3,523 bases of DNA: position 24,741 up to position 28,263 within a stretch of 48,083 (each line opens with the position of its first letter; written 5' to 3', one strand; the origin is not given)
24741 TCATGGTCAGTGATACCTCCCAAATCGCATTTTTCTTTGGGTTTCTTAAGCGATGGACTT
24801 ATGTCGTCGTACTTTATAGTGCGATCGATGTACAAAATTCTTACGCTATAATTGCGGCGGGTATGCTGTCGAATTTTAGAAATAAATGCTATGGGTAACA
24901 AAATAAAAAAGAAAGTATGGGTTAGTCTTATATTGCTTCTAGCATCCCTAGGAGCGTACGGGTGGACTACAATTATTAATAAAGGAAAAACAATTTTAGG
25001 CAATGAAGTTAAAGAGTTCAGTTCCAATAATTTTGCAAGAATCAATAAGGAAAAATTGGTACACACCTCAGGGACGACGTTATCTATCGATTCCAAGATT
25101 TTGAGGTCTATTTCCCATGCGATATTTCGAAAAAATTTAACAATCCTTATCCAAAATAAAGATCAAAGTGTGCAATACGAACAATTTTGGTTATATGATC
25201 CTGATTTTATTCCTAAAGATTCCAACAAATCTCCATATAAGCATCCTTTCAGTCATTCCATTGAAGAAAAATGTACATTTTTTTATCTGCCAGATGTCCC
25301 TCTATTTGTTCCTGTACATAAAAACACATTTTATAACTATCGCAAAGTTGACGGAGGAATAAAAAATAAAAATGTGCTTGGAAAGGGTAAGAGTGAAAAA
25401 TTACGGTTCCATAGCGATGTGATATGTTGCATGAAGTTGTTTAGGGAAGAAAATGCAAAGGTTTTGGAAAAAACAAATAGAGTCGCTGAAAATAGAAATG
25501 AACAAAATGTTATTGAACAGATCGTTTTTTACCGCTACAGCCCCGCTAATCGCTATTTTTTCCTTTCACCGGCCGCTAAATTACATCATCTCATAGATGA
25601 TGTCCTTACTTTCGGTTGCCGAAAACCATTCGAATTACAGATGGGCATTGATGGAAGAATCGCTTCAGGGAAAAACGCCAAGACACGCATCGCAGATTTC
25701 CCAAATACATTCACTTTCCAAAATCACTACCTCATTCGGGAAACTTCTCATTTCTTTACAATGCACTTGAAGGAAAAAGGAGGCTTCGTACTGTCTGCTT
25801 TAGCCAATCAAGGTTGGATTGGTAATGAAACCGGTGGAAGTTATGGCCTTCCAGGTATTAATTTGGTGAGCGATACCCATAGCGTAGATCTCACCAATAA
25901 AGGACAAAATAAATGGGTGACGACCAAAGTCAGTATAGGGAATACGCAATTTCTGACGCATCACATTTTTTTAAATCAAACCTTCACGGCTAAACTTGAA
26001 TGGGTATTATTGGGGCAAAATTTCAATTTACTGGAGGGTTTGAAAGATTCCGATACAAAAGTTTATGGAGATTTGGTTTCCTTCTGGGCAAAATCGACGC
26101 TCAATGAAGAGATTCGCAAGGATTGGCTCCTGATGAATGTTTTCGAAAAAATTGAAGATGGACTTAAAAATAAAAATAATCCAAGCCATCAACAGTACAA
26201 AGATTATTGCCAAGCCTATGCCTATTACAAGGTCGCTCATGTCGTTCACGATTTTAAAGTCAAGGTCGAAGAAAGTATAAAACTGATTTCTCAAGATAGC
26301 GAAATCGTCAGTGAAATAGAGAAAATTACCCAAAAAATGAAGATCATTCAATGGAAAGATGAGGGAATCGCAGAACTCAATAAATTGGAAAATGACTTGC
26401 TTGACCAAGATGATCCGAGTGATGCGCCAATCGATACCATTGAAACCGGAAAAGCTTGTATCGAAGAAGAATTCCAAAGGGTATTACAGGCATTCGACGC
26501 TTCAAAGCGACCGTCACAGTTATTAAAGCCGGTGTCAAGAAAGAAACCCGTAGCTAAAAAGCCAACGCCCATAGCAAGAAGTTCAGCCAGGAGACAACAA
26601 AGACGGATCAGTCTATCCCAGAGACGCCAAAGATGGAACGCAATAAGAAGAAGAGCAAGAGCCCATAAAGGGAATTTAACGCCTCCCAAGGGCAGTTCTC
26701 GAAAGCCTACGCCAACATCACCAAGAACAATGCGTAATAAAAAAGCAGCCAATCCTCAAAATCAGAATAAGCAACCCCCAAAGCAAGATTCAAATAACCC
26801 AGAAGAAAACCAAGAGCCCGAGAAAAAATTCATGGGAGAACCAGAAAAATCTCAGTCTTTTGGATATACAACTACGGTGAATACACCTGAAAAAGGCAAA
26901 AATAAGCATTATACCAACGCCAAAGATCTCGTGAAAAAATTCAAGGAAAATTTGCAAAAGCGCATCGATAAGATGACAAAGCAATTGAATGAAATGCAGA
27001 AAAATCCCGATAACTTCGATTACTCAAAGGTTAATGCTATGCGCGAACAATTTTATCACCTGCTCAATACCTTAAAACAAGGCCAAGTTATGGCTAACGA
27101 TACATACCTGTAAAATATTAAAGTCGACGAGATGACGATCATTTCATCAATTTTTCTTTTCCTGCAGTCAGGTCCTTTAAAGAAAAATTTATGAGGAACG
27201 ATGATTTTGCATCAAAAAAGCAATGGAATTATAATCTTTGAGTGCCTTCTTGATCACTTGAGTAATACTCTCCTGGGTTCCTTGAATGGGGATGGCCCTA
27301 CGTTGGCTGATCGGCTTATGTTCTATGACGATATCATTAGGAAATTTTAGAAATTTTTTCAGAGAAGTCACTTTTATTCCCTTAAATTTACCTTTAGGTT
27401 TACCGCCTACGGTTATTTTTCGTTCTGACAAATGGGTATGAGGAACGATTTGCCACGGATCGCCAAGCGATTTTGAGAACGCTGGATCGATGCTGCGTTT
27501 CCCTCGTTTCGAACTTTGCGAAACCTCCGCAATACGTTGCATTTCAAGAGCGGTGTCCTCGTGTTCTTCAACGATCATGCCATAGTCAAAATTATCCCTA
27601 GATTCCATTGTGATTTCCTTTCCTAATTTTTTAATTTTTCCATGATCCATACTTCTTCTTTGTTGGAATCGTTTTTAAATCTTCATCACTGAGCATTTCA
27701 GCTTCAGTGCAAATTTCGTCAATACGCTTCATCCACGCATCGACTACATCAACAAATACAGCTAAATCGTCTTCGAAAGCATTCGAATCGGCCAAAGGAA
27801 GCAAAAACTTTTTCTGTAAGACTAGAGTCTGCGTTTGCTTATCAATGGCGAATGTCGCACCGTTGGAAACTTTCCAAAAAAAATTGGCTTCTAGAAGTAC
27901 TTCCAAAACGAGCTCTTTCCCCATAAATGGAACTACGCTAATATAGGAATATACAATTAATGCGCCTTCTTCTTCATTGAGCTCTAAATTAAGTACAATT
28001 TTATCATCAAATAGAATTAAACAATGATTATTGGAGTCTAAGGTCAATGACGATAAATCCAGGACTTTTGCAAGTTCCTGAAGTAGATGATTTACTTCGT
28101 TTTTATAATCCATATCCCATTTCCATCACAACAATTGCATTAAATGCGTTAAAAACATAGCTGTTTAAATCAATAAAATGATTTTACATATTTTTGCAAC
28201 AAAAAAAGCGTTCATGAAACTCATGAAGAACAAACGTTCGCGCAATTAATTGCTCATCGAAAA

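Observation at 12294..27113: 14.8-kb co-oriented array: four paralogues of an unrecognised secreted-protein family bracketing a giant coiled-coil protein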

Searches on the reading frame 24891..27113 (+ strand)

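Call 4: search_protein_families(library=pfam, proteins=[window:24891-27113:+], max_evalue=1)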
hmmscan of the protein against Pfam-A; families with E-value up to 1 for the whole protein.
window:24891-27113:+ (740 aa): 4 families
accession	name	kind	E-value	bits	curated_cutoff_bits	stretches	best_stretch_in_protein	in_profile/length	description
PF22838.1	COMMD8_HN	-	0.22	12.4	27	0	423-483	18-75/90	COMMD8, helical N-terminal domain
PF10372.14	CdaS_N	-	0.27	11.8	27.2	0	680-707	6-33/69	Diadenylate cyclase CdaS, N-terminal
PF12685.13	SpoIIIAH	-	0.31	11.4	30.6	1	627-719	50-122/191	SpoIIIAH-like protein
PF07889.17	DUF1664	-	0.44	11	34.6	1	672-727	48-102/124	Protein of unknown function (DUF1664)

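Call 16: search_protein_families(library=ncbifam, proteins=[window:24891-27113:+], max_evalue=0.1)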
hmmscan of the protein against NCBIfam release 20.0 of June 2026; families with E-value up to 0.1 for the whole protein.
window:24891-27113:+ (740 aa): 0 families

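Call 78: search_protein_families(library=phrogs, proteins=[window:24891-27113:+], max_evalue=0.1)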
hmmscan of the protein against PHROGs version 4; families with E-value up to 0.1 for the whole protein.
window:24891-27113:+ (740 aa): 0 families

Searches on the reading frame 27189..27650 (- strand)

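Call 4: search_protein_families(library=pfam, proteins=[window:27189-27650:-], max_evalue=1)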
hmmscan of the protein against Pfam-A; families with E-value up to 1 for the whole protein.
window:27189-27650:- (153 aa): 0 families

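Call 16: search_protein_families(library=ncbifam, proteins=[window:27189-27650:-], max_evalue=0.1)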
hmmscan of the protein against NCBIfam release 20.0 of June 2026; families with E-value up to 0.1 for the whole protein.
window:27189-27650:- (153 aa): 1 family
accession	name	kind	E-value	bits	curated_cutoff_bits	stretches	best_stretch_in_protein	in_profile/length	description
NF033096.2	bla1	exception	0.057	12.8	630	0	5-45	104-144/306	class A beta-lactamase Bla1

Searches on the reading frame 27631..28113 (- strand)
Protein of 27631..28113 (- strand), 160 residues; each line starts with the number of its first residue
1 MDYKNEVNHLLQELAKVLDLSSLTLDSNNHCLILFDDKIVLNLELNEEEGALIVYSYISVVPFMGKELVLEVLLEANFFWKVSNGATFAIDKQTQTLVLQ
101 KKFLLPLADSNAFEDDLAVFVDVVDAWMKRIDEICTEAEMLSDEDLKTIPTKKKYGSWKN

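Call 4: search_protein_families(library=pfam, proteins=[window:27631-28113:-], max_evalue=1)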
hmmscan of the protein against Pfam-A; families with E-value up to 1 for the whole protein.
window:27631-28113:- (160 aa): 1 family
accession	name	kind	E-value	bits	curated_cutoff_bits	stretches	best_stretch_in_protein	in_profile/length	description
PF05932.18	CesT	-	5.5e-22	78.6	22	1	9-128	1-119/119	Tir chaperone protein (CesT) family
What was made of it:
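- Checked: The CesT-family chaperone downstream is confirmed (27631-28113, minus strand; E = 5.5e-22; call 4).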

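Call 88: search_protein_families(library=ncbifam, proteins=[window:27631-28113:-], max_evalue=0.001)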
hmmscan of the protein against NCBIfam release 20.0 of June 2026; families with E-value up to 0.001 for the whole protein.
window:27631-28113:- (160 aa): 1 family
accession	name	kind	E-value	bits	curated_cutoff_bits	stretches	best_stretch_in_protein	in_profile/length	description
NF011857.0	PRK15329.1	equivalog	4.7e-07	29.7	99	1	8-135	5-129/138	chaperone SicP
